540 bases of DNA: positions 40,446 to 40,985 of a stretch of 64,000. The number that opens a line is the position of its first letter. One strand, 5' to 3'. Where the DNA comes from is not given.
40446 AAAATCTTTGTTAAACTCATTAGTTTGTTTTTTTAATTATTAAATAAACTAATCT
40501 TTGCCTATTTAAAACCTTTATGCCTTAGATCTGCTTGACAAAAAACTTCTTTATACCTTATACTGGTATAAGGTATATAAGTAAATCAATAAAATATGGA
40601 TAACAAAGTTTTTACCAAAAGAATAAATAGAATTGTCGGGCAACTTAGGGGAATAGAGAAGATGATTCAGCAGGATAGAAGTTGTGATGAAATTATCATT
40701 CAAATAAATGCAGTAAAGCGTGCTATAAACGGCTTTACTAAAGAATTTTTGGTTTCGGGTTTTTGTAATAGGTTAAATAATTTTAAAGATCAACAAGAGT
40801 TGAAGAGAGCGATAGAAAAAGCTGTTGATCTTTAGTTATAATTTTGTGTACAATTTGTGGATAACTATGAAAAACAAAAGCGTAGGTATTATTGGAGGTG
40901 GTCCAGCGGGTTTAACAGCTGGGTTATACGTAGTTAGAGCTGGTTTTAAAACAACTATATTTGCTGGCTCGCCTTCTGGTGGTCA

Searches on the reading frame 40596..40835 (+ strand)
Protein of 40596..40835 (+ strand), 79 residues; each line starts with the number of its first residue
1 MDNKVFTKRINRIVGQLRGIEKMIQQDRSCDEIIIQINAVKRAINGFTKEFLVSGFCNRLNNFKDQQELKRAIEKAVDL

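Call 51: search_protein_families(library=pfam, proteins=[window:40596-40835:+], max_evalue=0.01)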
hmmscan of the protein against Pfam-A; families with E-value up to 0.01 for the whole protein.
window:40596-40835:+ (79 aa): 1 family
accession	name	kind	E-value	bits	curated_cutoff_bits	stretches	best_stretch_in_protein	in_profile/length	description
PF02583.22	Trns_repr_metal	-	6.1e-19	68.6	22.8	1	4-78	3-74/78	Metal-sensitive transcriptional repressor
